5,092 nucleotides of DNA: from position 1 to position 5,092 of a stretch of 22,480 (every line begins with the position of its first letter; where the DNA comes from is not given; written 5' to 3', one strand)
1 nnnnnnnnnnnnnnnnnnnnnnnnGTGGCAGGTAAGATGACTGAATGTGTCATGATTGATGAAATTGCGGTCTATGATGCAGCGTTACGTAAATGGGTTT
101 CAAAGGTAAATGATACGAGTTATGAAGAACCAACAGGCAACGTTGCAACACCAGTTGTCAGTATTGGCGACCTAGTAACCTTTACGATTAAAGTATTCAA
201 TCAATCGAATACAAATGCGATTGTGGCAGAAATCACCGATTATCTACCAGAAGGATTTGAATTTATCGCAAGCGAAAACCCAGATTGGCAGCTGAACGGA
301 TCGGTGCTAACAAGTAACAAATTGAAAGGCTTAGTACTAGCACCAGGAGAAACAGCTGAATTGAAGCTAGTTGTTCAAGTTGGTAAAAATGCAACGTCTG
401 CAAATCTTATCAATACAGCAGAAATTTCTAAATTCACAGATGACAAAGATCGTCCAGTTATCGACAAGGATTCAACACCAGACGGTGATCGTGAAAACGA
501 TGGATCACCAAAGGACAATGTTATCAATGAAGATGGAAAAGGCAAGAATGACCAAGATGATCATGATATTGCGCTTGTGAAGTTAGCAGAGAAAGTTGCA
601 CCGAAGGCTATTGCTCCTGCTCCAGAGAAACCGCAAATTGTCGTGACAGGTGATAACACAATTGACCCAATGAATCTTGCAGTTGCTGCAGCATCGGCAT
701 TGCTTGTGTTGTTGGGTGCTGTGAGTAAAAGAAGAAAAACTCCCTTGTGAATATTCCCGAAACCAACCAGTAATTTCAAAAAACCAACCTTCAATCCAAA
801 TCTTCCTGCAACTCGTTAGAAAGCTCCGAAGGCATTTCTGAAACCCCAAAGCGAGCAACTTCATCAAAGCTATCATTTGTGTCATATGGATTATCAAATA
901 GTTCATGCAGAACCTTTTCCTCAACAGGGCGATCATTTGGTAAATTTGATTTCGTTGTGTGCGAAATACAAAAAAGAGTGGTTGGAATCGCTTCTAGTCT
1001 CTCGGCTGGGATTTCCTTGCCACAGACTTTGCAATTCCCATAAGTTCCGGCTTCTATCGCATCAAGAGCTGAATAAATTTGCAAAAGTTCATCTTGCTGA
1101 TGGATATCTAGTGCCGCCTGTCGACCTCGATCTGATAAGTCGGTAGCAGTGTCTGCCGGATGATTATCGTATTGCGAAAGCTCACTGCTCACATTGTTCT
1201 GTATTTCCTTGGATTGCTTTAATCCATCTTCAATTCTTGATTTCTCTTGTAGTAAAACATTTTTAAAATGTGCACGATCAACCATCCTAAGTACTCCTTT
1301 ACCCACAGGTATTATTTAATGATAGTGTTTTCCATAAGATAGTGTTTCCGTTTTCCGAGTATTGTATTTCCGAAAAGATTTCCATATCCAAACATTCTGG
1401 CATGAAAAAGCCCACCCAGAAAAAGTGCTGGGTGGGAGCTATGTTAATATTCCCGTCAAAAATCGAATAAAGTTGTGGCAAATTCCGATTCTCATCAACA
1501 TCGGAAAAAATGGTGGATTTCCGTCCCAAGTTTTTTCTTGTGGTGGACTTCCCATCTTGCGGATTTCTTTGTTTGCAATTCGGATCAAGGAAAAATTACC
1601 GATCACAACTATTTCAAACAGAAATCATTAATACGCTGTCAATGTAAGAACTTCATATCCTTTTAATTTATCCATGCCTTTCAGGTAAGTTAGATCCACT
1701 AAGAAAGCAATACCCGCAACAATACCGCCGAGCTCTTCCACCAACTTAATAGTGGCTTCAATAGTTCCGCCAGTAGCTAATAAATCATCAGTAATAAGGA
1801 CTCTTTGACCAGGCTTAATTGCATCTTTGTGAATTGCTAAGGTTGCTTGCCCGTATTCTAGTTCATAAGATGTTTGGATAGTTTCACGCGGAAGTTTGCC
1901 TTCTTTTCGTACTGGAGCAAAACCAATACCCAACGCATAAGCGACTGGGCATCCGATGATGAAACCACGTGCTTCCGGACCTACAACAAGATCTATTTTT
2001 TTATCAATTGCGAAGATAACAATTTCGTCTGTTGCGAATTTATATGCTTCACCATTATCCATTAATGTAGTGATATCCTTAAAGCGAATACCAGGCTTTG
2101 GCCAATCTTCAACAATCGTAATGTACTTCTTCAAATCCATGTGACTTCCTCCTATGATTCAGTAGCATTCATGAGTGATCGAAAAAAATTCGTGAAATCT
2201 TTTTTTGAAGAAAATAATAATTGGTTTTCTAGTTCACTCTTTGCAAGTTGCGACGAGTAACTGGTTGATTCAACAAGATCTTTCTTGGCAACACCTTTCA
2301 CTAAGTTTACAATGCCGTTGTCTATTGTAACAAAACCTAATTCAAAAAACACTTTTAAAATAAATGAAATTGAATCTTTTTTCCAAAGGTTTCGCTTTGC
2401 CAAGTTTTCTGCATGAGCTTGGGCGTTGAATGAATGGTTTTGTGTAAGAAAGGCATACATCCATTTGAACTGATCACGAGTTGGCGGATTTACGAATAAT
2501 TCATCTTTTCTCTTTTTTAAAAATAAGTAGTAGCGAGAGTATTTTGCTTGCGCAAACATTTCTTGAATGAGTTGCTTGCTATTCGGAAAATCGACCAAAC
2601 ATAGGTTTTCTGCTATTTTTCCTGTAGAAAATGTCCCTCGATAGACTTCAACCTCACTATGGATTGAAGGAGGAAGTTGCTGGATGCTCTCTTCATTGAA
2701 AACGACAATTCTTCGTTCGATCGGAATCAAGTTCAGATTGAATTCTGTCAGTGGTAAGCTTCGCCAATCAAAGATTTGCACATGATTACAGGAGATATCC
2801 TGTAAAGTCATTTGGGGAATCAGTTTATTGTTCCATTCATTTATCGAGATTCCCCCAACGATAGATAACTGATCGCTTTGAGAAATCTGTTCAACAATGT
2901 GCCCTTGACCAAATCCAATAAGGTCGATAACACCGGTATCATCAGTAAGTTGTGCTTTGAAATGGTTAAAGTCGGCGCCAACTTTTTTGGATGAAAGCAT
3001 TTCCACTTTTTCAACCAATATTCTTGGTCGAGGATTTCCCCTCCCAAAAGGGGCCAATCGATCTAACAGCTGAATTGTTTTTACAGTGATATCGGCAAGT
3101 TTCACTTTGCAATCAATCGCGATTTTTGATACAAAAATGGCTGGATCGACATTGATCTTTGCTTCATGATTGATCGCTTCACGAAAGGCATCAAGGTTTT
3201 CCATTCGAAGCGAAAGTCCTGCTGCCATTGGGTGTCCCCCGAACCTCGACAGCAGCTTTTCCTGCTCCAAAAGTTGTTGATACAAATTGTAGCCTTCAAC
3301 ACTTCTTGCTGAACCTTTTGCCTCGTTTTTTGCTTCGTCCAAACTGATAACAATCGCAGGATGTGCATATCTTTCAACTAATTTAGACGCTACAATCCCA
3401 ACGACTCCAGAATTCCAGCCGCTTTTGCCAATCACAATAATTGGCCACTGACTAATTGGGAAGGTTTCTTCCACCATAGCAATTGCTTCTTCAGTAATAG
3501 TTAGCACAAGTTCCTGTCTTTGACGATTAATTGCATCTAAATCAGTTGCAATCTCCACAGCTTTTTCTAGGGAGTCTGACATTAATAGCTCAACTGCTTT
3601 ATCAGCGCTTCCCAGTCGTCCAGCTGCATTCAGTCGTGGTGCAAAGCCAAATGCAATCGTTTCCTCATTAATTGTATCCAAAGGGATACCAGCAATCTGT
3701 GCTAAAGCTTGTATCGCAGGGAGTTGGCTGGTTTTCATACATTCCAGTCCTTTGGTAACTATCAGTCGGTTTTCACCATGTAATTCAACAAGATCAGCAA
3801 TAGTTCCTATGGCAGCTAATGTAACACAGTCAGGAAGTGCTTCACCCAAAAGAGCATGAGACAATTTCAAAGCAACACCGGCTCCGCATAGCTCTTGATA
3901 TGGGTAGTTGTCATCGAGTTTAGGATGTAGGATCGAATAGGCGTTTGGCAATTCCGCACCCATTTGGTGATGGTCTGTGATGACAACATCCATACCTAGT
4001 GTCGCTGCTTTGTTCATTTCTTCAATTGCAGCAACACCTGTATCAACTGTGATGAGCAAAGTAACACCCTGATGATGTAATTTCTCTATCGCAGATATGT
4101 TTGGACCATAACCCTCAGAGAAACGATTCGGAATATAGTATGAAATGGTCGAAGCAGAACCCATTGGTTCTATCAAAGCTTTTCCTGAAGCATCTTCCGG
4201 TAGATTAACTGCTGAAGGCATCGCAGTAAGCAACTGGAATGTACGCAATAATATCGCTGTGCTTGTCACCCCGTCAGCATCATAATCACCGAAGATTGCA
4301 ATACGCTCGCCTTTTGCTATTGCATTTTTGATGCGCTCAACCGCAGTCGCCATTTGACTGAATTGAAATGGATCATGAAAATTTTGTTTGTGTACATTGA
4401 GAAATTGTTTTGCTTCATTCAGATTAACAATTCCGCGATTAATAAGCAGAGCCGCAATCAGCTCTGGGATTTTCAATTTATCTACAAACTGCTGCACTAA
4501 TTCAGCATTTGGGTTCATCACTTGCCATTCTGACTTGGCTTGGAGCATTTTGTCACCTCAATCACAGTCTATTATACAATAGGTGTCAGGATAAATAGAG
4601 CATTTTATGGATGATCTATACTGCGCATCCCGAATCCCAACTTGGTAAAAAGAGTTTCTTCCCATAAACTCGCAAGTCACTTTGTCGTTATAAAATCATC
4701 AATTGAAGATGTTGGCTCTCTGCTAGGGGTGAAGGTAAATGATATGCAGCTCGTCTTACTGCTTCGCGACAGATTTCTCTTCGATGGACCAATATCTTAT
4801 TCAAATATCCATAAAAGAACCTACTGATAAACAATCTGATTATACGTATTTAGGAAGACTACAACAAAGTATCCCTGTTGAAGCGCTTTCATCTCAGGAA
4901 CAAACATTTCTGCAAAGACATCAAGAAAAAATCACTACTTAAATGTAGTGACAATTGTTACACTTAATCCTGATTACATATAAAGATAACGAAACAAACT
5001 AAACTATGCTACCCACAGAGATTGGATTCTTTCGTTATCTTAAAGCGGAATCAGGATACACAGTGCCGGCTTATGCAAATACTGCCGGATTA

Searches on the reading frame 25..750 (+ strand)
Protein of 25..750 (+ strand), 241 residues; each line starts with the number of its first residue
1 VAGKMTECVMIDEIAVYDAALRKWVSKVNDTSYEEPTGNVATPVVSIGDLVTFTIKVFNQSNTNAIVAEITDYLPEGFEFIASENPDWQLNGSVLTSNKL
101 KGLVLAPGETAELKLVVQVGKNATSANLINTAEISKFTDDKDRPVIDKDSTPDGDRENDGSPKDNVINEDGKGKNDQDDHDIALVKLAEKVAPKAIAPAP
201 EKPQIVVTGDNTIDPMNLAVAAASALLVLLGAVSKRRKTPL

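Call 8: search_protein_families(library=ncbifam, proteins=[window:25-750:+])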
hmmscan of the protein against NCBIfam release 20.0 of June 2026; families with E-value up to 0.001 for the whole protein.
window:25-750:+ (241 aa): 1 family
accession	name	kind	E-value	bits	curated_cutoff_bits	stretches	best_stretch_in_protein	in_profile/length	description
TIGR01451.2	B_ant_repeat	repeat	1.1e-08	35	24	1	40-82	3-45/53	DUF11 type repeat protein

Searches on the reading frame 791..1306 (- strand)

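Call 8: search_protein_families(library=ncbifam, proteins=[window:791-1306:-])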
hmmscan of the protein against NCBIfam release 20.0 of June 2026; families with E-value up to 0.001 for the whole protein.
window:791-1306:- (171 aa): 6 families
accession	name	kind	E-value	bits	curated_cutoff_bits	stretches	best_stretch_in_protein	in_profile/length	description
TIGR02890.1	bacill_yteA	subfamily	3.4e-45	154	134.4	1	12-153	4-159/159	regulatory protein, yteA family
NF033459.1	DksA_like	equivalog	3.3e-17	62.8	105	1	12-115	4-104/113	RNA polymerase-binding protein DksA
TIGR02420.1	dksA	equivalog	1.2e-13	51.4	115.5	1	10-116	5-107/110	RNA polymerase-binding protein DksA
TIGR02419.1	C4_traR_proteo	subfamily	1.9e-07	31.6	59.7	1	51-115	3-58/64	phage/conjugal plasmid C-4 type zinc finger protein, TraR family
NF008045.0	PRK10778.1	equivalog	9.3e-07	29.2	289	1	11-121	37-143/151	RNA polymerase-binding protein DksA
NF008243.0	PRK11019.1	equivalog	0.00029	21.2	96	1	65-121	14-68/88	DksA/TraR family C4-type zinc finger protein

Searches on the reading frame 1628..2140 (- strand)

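Call 8: search_protein_families(library=ncbifam, proteins=[window:1628-2140:-])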
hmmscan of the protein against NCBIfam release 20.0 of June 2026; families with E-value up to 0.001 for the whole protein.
window:1628-2140:- (170 aa): 18 families
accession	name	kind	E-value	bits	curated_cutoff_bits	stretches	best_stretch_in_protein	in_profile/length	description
NF002633.0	PRK02304.1-2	equivalog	8.9e-88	292.5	224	1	1-170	1-170/172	adenine phosphoribosyltransferase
TIGR01090.1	apt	equivalog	6.5e-67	224.8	185.85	1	3-169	1-168/169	adenine phosphoribosyltransferase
NF002636.0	PRK02304.1-5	equivalog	8.7e-65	217.5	125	1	1-169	7-175/176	adenine phosphoribosyltransferase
NF002634.0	PRK02304.1-3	equivalog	6.1e-62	208.5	170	1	2-168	9-177/182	adenine phosphoribosyltransferase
NF002632.0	PRK02304.1-1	equivalog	3.4e-61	206.2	243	1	3-164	11-172/183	adenine phosphoribosyltransferase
NF009211.0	PRK12560.1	equivalog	5.1e-40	137.2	188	1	1-169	4-175/187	adenine phosphoribosyltransferase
TIGR01743.1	purR_Bsub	equivalog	2.1e-13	49.9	258.7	1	28-151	108-234/268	pur operon repressor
NF040646.1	HPT_Archaea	equivalog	1.1e-12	48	200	1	41-165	46-169/184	hypoxanthine/guanine phosphoribosyltransferase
NF002635.0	PRK02304.1-4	subfamily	1.2e-12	47.7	146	1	42-165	47-169/188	adenine phosphoribosyltransferase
TIGR01367.1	pyrE_Therm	equivalog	3e-11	43.3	150.25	1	37-167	45-159/187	orotate phosphoribosyltransferase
NF006671.0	PRK09219.1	equivalog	4e-11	42.7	177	1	46-167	48-175/192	xanthine phosphoribosyltransferase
NF006328.0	PRK08558.1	equivalog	7.4e-10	38.8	184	1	46-151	109-216/238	adenine phosphoribosyltransferase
TIGR01744.1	XPRTase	equivalog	2.1e-08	34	164.45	1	46-162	48-168/191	xanthine phosphoribosyltransferase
NF005592.0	PRK07322.1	subfamily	2e-07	30.6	143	1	44-144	48-153/180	adenine phosphoribosyltransferase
TIGR00336.1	pyrE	equivalog_domain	2.1e-07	30.9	106.8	1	44-160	48-157/173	orotate phosphoribosyltransferase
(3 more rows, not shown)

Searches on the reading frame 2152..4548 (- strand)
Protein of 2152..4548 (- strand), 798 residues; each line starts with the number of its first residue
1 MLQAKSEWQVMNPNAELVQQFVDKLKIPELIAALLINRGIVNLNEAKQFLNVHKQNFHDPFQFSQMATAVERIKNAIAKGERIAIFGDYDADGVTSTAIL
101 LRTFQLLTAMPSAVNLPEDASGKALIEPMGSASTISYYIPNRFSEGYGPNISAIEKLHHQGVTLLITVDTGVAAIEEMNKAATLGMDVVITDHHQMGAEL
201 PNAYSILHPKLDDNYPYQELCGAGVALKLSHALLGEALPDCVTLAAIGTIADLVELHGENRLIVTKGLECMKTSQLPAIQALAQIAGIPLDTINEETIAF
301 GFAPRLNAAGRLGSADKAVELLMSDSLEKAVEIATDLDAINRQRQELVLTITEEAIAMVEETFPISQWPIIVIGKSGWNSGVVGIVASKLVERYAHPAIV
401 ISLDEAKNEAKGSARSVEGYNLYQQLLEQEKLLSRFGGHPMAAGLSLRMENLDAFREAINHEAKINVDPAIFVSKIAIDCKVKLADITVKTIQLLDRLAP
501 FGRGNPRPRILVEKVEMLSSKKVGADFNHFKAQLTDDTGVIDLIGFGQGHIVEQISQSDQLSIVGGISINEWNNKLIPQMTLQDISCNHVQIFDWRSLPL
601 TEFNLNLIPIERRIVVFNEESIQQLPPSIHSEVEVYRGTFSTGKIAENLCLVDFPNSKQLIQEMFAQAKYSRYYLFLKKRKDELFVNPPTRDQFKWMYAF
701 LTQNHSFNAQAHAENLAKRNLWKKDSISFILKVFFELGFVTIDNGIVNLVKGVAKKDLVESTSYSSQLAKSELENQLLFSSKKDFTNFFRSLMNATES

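Call 8: search_protein_families(library=ncbifam, proteins=[window:2152-4548:-])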
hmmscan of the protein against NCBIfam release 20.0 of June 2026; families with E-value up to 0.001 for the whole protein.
window:2152-4548:- (798 aa): 5 families
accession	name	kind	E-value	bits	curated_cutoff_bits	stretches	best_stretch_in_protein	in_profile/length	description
TIGR00644.1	recJ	equivalog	4.7e-159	530.1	396.9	1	28-585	2-546/546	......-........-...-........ exonuclease RecJ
NF008290.0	PRK11070.1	equivalog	1.4e-84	284.7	900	1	26-585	21-574/577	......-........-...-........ exonuclease RecJ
NF053576.1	RecJ_archaeal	equivalog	4.5e-25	88.4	360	2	153-269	54-170/452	RecJ family nuclease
NF053575.1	GAN_nuclease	exception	6.8e-12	44.7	850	1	300-461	296-462/467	GINS-associated RecJ family nuclease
NF040701.1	RecJ_Meth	equivalog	5.2e-10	38.7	550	1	151-270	48-169/449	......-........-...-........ exonuclease RecJ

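Call 16: find_encoding_contigs(protein=window:2152-4548:-, flank=10000, max_places=6)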
Protein window:2152-4548:- (798 aa): no gene with exactly this product is on record in the collection.

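Call 17: find_related_loci(query=window:2152-4548:-, collection=genome_contigs, flank=10000)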
Query window:2152-4548:- (798 aa) in genome_contigs; peptide patterns used: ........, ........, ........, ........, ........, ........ (x = any residue, [..] = any of these).
267 stretches matched a pattern; 52 encode a relative of the query (tblastn E <= 1e-3); 52 distinct loci.
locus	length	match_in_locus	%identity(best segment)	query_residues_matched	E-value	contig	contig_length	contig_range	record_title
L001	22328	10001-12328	42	1-794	0e+0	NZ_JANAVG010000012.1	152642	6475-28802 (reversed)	Rossellomorea sp. BNER NODE_12_length_152642_cov_227.226061, whole genome shotgun sequence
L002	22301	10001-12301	39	1-789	0e+0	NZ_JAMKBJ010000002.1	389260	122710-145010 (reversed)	Paenisporosarcina quisquiliarum strain SK 55 NODE_2_length_389260_cov_52.275058, whole genome shotgun sequence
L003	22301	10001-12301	39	1-789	0e+0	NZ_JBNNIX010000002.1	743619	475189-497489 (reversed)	Paenisporosarcina sp. NPDC076907 NPDC076907_70_G12.ctg-0002, whole genome shotgun sequence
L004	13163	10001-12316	39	1-794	0e+0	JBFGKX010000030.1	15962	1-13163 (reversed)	MAG: Paenisporosarcina sp. isolate Mix_sand03.2021.01.D.68 k141_1745197_length_15962_cov_88.9041, whole genome shotgun s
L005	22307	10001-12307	38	1-791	0e+0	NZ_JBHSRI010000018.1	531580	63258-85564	Paenisporosarcina macmurdoensis strain CCUG 54527 GCM70027154_25, whole genome shotgun sequence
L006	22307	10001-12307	38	1-791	0e+0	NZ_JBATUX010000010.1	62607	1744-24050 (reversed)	MAG: Paenisporosarcina sp. isolate MFD12923_ilm_asm_bin1 k127_19973, whole genome shotgun sequence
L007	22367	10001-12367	37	1-798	5e-163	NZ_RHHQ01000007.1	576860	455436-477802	Brevibacillus fluminis strain JCM 15716 contig_7, whole genome shotgun sequence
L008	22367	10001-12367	37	1-798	3e-162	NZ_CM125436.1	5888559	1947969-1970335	Brevibacillus fluminis strain SLAM_AEPS10 chromosome, whole genome shotgun sequence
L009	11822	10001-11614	37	30-584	2e-100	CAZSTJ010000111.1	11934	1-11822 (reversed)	MAG TPA_asm: uncultured Geobacter sp. isolate binchicken_co269_122 genome assembly, contig: NODE_5318_length_11934_cov_7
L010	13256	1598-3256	33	13-585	5e-92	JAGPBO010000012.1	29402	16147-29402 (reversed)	MAG: Cyclobacteriaceae bacterium isolate Gw_SlAct_bin_183 Gw_SlAct_2930_length_29402_cov_10.005909, whole genome shotgun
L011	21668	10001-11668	33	8-585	1e-91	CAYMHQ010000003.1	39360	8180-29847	MAG TPA_asm: uncultured Coriobacteriaceae bacterium isolate binchicken_co354_328 genome assembly, contig: NODE_802_lengt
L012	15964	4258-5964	31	1-588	3e-91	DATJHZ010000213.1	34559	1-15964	MAG TPA_asm: Cyclobacteriaceae bacterium isolate SMAG_U15525 k141_3650368, whole genome shotgun sequence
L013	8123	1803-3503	34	8-595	6e-91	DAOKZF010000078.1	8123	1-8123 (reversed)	MAG TPA_asm: Miltoncostaeaceae bacterium isolate AMR_MDS_0043 NODE_3640_length_8123_cov_3.855478, whole genome shotgun s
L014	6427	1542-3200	32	13-585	8e-91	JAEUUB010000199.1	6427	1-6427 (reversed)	MAG: Cyclobacteriaceae bacterium isolate new MAG-344 k141_2463112, whole genome shotgun sequence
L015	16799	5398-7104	31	1-588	3e-90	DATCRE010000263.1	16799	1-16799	MAG TPA_asm: Cyclobacteriaceae bacterium isolate SMAG_U7271 k141_157996, whole genome shotgun sequence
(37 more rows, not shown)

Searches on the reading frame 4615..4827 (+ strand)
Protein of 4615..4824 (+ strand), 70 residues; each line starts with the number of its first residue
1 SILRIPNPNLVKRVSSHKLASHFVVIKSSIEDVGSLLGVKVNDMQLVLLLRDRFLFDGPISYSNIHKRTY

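Call 24: search_protein_families(library=pfam, proteins=[window:4642-4827:+], max_evalue=0.01)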
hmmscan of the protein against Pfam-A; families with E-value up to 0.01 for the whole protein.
window:4642-4827:+ (61 aa): 0 families

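Call 51: search_protein_families(library=pfam, proteins=[window:4615-4824:+], max_evalue=10)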
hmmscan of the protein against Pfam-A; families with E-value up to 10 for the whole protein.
window:4615-4824:+ (70 aa): 0 families

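Call 52: find_homologous_proteins(query=window:4615-4824:+, max_evalue=1)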
Query window:4615-4824:+: no candidate shares three 5-residue words with the query. No homologue found.

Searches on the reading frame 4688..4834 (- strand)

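Call 51: search_protein_families(library=pfam, proteins=[window:4688-4834:-], max_evalue=10)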
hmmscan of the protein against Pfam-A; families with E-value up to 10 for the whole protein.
window:4688-4834:- (48 aa): 1 family
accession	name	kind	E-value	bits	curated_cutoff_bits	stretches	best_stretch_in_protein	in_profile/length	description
PF04002.20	RadC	-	0.025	14.9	22.1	1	5-32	39-66/121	RadC-like JAB domain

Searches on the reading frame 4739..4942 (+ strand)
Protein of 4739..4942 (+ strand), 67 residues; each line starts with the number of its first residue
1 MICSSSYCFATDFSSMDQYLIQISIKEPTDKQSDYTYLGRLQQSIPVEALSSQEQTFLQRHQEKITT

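Call 24: search_protein_families(library=pfam, proteins=[window:4739-4942:+], max_evalue=0.01)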
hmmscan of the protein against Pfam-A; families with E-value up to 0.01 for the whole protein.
window:4739-4942:+ (67 aa): 0 families

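Call 51: search_protein_families(library=pfam, proteins=[window:4739-4939:+], max_evalue=10)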
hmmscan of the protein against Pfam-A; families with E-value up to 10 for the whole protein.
window:4739-4939:+ (67 aa): 0 families

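Call 56: search_protein_representatives(protein=window:4739-4939:+)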
Query: 67 residues. Proteins with E-value up to 0.001 (for the whole library): 2; up to 1e-10: 0; up to 1e-30: 0. The best 2 are listed.
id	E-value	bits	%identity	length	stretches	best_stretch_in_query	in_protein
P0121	1.3e-04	38.2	30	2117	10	4-37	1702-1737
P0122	6.3e-04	36.0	40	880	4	38-63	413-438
